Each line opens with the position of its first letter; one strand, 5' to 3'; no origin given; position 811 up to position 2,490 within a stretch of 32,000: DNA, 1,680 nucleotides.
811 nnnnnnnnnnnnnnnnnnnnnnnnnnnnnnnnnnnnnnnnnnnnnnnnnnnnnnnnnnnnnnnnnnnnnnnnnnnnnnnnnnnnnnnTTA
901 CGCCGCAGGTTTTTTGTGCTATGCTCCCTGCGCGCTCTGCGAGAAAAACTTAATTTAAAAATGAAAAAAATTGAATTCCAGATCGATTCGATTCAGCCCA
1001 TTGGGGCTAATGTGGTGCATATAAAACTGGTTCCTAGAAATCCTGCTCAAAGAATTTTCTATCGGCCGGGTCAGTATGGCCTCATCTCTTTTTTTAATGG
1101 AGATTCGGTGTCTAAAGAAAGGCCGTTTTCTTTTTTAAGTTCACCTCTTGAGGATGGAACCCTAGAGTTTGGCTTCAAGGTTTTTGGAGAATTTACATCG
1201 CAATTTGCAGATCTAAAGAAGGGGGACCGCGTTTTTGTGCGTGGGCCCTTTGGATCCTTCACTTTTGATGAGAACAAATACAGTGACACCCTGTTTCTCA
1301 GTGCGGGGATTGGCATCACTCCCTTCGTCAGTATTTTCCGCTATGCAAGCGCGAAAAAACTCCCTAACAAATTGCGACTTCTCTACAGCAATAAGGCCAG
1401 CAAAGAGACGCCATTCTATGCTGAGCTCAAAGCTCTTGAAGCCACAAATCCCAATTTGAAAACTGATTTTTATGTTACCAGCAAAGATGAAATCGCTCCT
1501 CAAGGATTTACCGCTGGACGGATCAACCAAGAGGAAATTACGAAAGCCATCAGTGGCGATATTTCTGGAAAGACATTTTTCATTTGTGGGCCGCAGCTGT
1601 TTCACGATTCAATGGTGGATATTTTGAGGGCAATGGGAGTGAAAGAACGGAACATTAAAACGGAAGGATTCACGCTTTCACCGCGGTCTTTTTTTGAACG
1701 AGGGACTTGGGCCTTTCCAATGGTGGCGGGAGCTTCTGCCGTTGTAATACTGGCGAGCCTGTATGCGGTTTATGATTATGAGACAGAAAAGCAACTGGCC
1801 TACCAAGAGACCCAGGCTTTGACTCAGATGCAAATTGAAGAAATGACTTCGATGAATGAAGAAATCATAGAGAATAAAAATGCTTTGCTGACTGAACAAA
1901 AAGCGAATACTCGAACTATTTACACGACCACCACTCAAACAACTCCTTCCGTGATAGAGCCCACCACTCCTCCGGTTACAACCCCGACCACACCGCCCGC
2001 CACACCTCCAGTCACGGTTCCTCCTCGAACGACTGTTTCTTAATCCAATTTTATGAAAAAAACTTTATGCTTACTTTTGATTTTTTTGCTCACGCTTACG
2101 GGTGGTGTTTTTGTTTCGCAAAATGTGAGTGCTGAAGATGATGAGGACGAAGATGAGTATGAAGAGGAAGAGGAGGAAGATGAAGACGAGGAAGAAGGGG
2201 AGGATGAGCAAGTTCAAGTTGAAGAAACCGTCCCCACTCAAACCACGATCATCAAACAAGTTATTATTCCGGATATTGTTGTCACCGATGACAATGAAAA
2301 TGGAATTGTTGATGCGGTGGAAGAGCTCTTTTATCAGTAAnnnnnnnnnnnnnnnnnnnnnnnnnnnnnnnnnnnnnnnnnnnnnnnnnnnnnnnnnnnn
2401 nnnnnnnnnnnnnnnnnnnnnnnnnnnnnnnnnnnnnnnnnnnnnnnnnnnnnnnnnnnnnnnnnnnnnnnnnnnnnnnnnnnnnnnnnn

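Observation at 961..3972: Split NOX-like transmembrane electron-transfer cluster: FNR-like reductase + acidic secreted protein + ApbE flavin transferase + bis-heme ferric-reductase-domain protein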

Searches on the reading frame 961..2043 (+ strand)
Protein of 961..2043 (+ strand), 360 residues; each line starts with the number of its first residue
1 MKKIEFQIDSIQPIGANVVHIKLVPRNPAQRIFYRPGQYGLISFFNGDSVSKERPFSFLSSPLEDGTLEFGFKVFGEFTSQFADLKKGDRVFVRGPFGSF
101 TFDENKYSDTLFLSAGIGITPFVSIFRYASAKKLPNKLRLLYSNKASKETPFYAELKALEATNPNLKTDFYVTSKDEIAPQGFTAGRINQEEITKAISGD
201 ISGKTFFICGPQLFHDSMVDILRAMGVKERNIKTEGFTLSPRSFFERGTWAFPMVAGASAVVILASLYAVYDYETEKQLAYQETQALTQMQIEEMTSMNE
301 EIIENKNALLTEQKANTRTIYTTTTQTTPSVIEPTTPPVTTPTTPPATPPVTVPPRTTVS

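Call 3: search_protein_families(library=pfam, proteins=[window:961-2043:+], max_evalue=0.1)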
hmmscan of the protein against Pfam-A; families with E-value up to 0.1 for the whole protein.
window:961-2043:+ (360 aa): 4 families
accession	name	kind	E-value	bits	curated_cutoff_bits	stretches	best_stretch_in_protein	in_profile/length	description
PF00175.26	NAD_binding_1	-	3.9e-12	47.2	22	1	112-215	1-104/109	Oxidoreductase NAD-binding domain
PF00970.30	FAD_binding_6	-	1.6e-07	32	21.1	1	7-101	3-98/99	Oxidoreductase FAD-binding domain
PF08030.17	NAD_binding_6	-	4e-05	24.2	22.2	1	110-178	4-80/156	Ferric reductase NAD binding domain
PF08022.18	FAD_binding_8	-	0.0027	18.2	22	1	8-83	6-79/109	FAD-binding domain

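Call 4: search_protein_families(library=ncbifam, proteins=[window:961-2043:+], max_evalue=0.1)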
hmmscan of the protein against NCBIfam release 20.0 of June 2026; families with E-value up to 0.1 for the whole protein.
window:961-2043:+ (360 aa): 27 families (the best 25 are shown)
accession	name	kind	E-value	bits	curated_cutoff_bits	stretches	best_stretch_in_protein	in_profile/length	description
NF007964.0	PRK10684.1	equivalog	9.9e-27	93.7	383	1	5-239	11-239/333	NADH oxidoreductase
NF009805.0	PRK13289.1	equivalog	6.6e-24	84.6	432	1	5-237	156-392/399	NO-inducible flavohemoprotein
NF045803.1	MethMoxFADbindMmoC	equivalog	4.2e-22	78.4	500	1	6-237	109-340/343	aromatic/alkene monooxygenase hydroxylase FAD-binding subunit MmoC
TIGR02160.1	PA_CoA_Oxy5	hypoth_equivalog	9.1e-21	74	420.8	1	17-239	15-243/352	1,2-phenylacetyl-CoA epoxidase subunit PaaE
NF040810.1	BenC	equivalog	1.3e-19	70.6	430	1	3-238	104-331/333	benzoate 1,2-dioxygenase electron transfer component BenC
NF006220.0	PRK08345.1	subfamily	2.8e-19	69.4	395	1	20-231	29-245/294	cytochrome-c3 hydrogenase subunit gamma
NF058606.1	GlBtMonoRdsGbcB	equivalog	9.5e-17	60.9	500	1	33-248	42-258/362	glycine betaine monooxygenase reductase subunit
NF040835.1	sulfhyd_HydG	equivalog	1.2e-16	60.8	650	1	29-232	45-243/292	NADPH-dependent hydrogenase/sulfhydrogenase 1 subunit gamma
NF000796.0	PRK00054.1-1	equivalog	7e-15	55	224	1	34-226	29-193/254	dihydroorotate dehydrogenase electron transfer subunit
TIGR01941.1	nqrF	equivalog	1.7e-14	53.6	295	1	76-235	240-401/405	NADH:ubiquinone reductase (Na(+)-transporting) subunit F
NF040830.1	sulfhyd_ShyC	equivalog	6.8e-12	45.1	600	1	20-220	25-228/288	NAD(P)-dependent hydrogenase/sulfhydrogenase 2 subunit gamma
NF005963.0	PRK08051.1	equivalog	8.1e-12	44.9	230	1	1-234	1-222/233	NAD(P)H-flavin reductase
NF004317.0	PRK05713.1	equivalog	1.4e-11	44.2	338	1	7-175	95-260/312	iron-sulfur-binding ferredoxin reductase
TIGR02911.1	sulfite_red_B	equivalog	1.5e-09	37.3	288.6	1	61-233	52-220/261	anaerobic sulfite reductase subunit AsrB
NF000798.0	PRK00054.1-3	equivalog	1.6e-09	37.8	219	1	35-131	32-125/244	dihydroorotate dehydrogenase electron transfer subunit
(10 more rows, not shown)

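Call 44: find_homologous_proteins(query=window:961-2043:+, max_evalue=1e-10)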
Query window:961-2043:+ (360 aa): 251 proteins with E <= 1e-10 among 4636 candidates; the best 120 are listed.
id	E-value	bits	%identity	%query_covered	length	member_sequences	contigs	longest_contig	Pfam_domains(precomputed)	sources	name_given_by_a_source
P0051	2.7e-235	798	100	100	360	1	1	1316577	PF00175.27,PF00970.31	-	-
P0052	1.1e-182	625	82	89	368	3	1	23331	PF00175.27,PF08030.18,PF00970.31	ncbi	-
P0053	8.4e-118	411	54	95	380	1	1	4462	PF00175.27,PF08030.18,PF00970.31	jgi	jgi:ferredoxin-NADP reductase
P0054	8.8e-116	405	53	96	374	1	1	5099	PF00175.27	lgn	-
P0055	1.0e-109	385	50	93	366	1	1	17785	PF08022.19,PF00175.27,PF08030.18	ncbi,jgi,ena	ncbi:MAG: FAD-dependent oxidoreductase [Candidatus Gracilibacteria bacterium]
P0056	8.2e-98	346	50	93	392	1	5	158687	PF00175.27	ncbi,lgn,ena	-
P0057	2.0e-93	331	50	78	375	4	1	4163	PF00175.27,PF22290.2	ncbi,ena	-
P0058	2.3e-93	331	50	83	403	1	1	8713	PF00175.27,PF00970.31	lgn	-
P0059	1.6e-92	328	46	95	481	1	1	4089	PF00175.27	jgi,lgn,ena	-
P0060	2.9e-85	304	44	100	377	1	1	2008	PF00175.27,PF00970.31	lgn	-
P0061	2.5e-80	288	42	97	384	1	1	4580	PF00175.27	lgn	-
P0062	4.8e-77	277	43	93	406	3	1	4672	PF00175.27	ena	-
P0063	1.5e-76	276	41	96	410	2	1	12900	PF00175.27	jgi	jgi:ferredoxin-NADP reductase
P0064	2.9e-56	209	37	96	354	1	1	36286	PF00175.27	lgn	-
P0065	6.5e-52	195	44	62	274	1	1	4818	PF08022.19,PF00175.27,PF00970.31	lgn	-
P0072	3.2e-49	186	37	78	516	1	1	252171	PF00175.27,PF00970.31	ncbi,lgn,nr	ncbi:hypothetical protein HGA34_02465 [Candidatus Falkowbacteria bacterium]|nr:hypothetical protein 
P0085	3.8e-45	173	41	64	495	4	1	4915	PF01794.26,PF00175.27,PF00970.31,PF18884.6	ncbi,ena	ncbi:MAG: FAD-binding oxidoreductase [Patescibacteria group bacterium]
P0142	1.4e-35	141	36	63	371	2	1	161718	PF00175.27,PF00970.31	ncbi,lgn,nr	ncbi:MAG TPA: FAD-dependent oxidoreductase [Candidatus Saccharimonadales bacterium]|nr:FAD-dependent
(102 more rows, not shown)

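Call 47: find_encoding_contigs(protein=P0072, flank=6000, max_places=1)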
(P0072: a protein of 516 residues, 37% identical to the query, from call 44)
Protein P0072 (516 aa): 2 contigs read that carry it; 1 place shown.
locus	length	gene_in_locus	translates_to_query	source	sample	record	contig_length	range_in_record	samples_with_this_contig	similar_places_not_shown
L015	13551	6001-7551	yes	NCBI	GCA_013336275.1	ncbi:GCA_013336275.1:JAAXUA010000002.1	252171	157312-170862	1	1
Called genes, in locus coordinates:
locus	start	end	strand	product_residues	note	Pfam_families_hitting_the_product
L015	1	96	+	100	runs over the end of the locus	PF08922:DUF1905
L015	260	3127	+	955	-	-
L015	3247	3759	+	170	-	PF00989:PAS, PF08448:PAS_4 (weak), PF13426:PAS_9, PF08447:PAS_3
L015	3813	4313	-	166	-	PF03449:GreA_GreB_N, PF01272:GreA_GreB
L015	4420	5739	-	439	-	-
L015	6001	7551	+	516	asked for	PF00970:FAD_binding_6 (weak), PF00175:NAD_binding_1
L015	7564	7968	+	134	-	-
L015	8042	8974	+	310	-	PF02424:ApbE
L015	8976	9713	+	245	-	-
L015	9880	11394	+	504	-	PF00478:IMPDH, PF00571:CBS, PF03060:NMO (weak), PF01070:FMN_dh (weak)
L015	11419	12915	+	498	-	PF00709:Adenylsucc_synt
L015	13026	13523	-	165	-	-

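Call 48: find_encoding_contigs(protein=P0142, flank=6000, max_places=1)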
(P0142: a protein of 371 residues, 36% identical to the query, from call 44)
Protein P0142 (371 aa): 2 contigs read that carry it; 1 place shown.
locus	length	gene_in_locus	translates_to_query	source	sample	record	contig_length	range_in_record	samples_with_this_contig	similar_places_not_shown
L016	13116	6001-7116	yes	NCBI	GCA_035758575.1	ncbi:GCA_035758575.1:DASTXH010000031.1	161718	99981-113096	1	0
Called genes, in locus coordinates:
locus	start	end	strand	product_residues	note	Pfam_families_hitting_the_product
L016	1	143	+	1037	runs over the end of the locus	PF00270:DEAD (faint), PF04851:ResIII, PF19778:RE_endonuc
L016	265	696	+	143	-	PF03479:PCC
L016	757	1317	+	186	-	PF03358:FMN_red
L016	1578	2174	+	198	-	PF04203:Sortase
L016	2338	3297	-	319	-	-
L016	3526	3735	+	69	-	PF13783:DUF4177 (weak)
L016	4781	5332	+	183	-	-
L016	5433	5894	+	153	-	-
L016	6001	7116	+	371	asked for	PF00970:FAD_binding_6, PF00175:NAD_binding_1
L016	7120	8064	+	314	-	PF02424:ApbE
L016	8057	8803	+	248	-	PF01794:Ferric_reduct (weak)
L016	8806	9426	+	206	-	-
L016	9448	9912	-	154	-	-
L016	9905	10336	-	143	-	PF13744:HTH_37, PF13560:HTH_31, PF01381:HTH_3, PF13443:HTH_26 (weak)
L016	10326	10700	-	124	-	PF05973:Gp49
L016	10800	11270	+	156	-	PF04471:Mrr_cat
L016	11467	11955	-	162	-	-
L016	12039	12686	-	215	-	-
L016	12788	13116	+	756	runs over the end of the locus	PF02743:dCache_1, PF17201:Cache_3-Cache_2 (weak), PF00672:HAMP, PF00512:HisKA, PF02518:HATPase_c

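Call 87: predict_structure(alignment_id=A4)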
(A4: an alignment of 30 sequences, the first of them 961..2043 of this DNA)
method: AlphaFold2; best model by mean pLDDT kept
length: 360 residues; sequences in the alignment: 30
mean_pLDDT: 85.4   pTM: 0.67
mean pLDDT of the five models: 85.4, 84.7, 84.3, 83.1, 82.4
residues with pLDDT >= 90: 221; 70-90: 76; 50-70: 35; < 50: 28
segments of 3 or more residues with pLDDT < 50: 240-245, 319-333
pLDDT, mean of each block of 10 residues (from residue 1): 93 93 95 95 92 95 93 93 96 93 96 94 97 97 93 96 97 87 94 96 96 94 97 76 50 79 91 89 85 84 82 62 40 49 58 55
secondary structure, 60 per line:
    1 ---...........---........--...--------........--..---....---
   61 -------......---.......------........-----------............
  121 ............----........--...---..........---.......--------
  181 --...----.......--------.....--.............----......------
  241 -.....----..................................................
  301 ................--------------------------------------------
elements in order: E4-14 E18-25 E39-46 E54-57 E68-73 H77-83 E90-97 E109-115 H116-132 E137-144 H153-162 E166-172 E183-185 H190-196 E205-209 H212-224 E232-234 H242-246 H251-316

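Call 89: fold_search(model_id=the predicted structure, library=pdb)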
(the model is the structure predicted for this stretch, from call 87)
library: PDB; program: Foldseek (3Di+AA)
matches with E <= 10: 1390; with E <= 0.001: 319
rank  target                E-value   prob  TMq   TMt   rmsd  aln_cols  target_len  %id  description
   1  6o0a                  2.1e-20  1.00  0.59  0.55   2.3       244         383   23  Crystal structure of flavohemoglobin from Malassezia yamatoensis with bound FAD and heme determined by iron SAD phasing (released 2019-03-06)
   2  1gvh                  2.8e-20  1.00  0.60  0.55   2.4       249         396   21  The X-ray structure of ferric Escherichia coli flavohemoglobin reveals an unespected geometry of the distal heme pocket (released 2002-08-06)
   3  4eh1_B                6.9e-20  1.00  0.58  0.86   2.5       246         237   24  Crystal Structure of the Flavohem-like-FAD/NAD Binding Domain of Nitric Oxide Dioxygenase from Vibrio cholerae O1 biov (released 2012-04-25)
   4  7qu3                  2.1e-19  1.00  0.57  0.72   4.8       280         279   22  X-ray structure of FAD domain of NqrF of Pseudomonas aeruginosa (released 2022-02-09)
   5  4eh1_A                3.3e-19  1.00  0.57  0.84   2.6       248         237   22  Crystal Structure of the Flavohem-like-FAD/NAD Binding Domain of Nitric Oxide Dioxygenase from Vibrio cholerae O1 biov (released 2012-04-25)
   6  7qty                  3.8e-19  1.00  0.57  0.72   4.4       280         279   21  X-ray structure of FAD domain of NqrF of Klebsiella pneumoniae (released 2022-02-09)
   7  2eix_A                5.4e-19  1.00  0.55  0.79   3.3       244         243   22  The Structure of Physarum polycephalum cytochrome b5 reductase (released 2007-04-17)
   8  9nf0_C                5.7e-19  1.00  0.57  0.69   2.7       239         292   26  Structure of the NADPH-bound Pyrococcus furiosus SHI complex (released 2025-07-09)
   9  6mv1                  6.1e-19  1.00  0.57  0.58   3.1       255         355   22  2.15A resolution structure of the CS-b5R domains of human Ncb5or (NAD+ form) (released 2019-07-17)
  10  7qu5                  6.9e-19  1.00  0.57  0.72   4.8       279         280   22  X-ray structure of FAD domain of NqrF of Pseudomonas aeruginosa (released 2022-02-09)
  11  6mv2                  1.2e-18  1.00  0.57  0.58   3.1       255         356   22  2.05A resolution structure of the CS-b5R domains of human Ncb5or (NADP+ form) (released 2019-07-17)
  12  4u9u_B                1.3e-18  1.00  0.57  0.73   4.5       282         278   21  Crystal structure of NqrF FAD-binding domain from Vibrio cholerae (released 2014-12-03)
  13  8qt6                  1.3e-18  1.00  0.55  0.49   2.4       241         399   22  Cryo-EM structure of Streptococcus pneumoniae NADPH oxidase (released 2024-07-24)
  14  4u9u_A                1.7e-18  1.00  0.57  0.72   4.5       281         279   21  Crystal structure of NqrF FAD-binding domain from Vibrio cholerae (released 2014-12-03)
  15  5tr9_A                1.7e-18  1.00  0.57  0.81   3.1       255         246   20  Crystal Structure of a ferredoxin NADP+ reductase from Neisseria gonorrhoeae with bound FAD (released 2016-11-09)
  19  7rom                  2.4e-18  1.00  0.58  0.80   2.9       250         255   20  Crystal structure of Saccharomyces cerevisiae NADH-cytochrome b5 reductase 1 (Cbr1) fragment (residues 28-284) bound to  (released 2022-08-10)
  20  8dos_A                2.8e-18  1.00  0.57  0.81   3.3       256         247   16  Crystal structure of Ferredoxin (flavodoxin):NADP(+) oxidoreductase from Klebsiella pneumoniae (released 2022-07-27)
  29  8dos_B                9.2e-18  1.00  0.57  0.81   3.3       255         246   16  Crystal structure of Ferredoxin (flavodoxin):NADP(+) oxidoreductase from Klebsiella pneumoniae (released 2022-07-27)
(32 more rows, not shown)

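Call 90: search_protein_families(library=pfam, proteins=[L015:7564-7968:+, L016:8806-9426:+], max_evalue=1)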
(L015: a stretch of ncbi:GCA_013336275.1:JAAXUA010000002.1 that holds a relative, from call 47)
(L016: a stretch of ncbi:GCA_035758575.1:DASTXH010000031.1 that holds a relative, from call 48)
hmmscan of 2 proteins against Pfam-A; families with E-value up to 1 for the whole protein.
L015:7564-7968:+ (134 aa): 0 families

L016:8806-9426:+ (206 aa): 3 families
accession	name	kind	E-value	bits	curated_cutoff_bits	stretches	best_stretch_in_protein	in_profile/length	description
PF20251.4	Big_14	-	0.00059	20.2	27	1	54-150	5-92/104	Bacterial Ig-like domain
PF07703.20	A2M_BRD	-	0.088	13.6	22.7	1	54-105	1-45/140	Alpha-2-macroglobulin bait region domain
PF20532.3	DUF6747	-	0.28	12.1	27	1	22-36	32-46/55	Family of unknown function (DUF6747)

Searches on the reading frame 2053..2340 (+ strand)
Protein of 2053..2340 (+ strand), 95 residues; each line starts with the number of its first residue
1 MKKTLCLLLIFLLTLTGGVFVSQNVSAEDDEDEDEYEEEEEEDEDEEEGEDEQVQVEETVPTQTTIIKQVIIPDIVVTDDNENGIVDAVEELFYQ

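Call 3: search_protein_families(library=pfam, proteins=[window:2053-2340:+], max_evalue=0.1)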
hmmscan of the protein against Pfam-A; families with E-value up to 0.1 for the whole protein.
window:2053-2340:+ (95 aa): 5 families
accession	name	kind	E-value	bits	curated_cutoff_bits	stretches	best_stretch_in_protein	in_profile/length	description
PF15928.10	DUF4746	-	0.00023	21.1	27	1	29-81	105-157/297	Domain of unknown function (DUF4746)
PF14851.11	FAM176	-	0.0046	17.2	31.5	1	26-62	66-102/152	FAM176 family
PF02950.22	Conotoxin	-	0.0072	17.7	25.1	1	5-52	4-48/75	Conotoxin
PF07172.16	GRP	-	0.016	16.2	30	1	3-49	4-47/90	Glycine rich protein family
PF13897.11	GOLD_2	-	0.021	15.5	28.4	1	21-67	47-93/140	Golgi-dynamics membrane-trafficking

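Call 4: search_protein_families(library=ncbifam, proteins=[window:2053-2340:+], max_evalue=0.1)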
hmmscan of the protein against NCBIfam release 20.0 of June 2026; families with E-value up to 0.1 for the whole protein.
window:2053-2340:+ (95 aa): 9 families
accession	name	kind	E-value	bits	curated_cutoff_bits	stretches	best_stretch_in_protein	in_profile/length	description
NF041193.1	lipo_SP0191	subfamily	0.00031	20.8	75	1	1-68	1-54/190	SP0191 family lipoprotein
NF053819.1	EF0750_LPXTG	subfamily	0.0035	17.8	47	1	1-73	1-74/105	EF2685/EF0750 family sortase-dependent surface protein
NF041428.1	TrsH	subfamily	0.01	16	150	1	1-43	1-42/149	TrsH/TraH family protein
TIGR03717.1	R_switched_YjbE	subfamily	0.02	14.6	134.8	1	4-90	54-123/176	YjbE family putative metal transport protein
NF052597.1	FILTED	domain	0.03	14.7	40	1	8-71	6-69/110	FILTED domain-containing surface protein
NF058647.1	lipo_LytA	equivalog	0.033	14.4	110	1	1-49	1-46/107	acidic lipoprotein LytA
NF046016.1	LMxysn_1693_fam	subfamily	0.045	13.7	70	1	1-57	1-55/150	LMxysn_1693 family intestinal colonization protein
TIGR00927.1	2A1904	subfamily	0.047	11.3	710.1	1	27-53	976-1002/1209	K+-dependent Na+/Ca+ exchanger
NF053689.1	BamJ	equivalog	0.084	13.1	100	1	1-85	1-80/184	BamJ family beta-barrel-assembly machinery protein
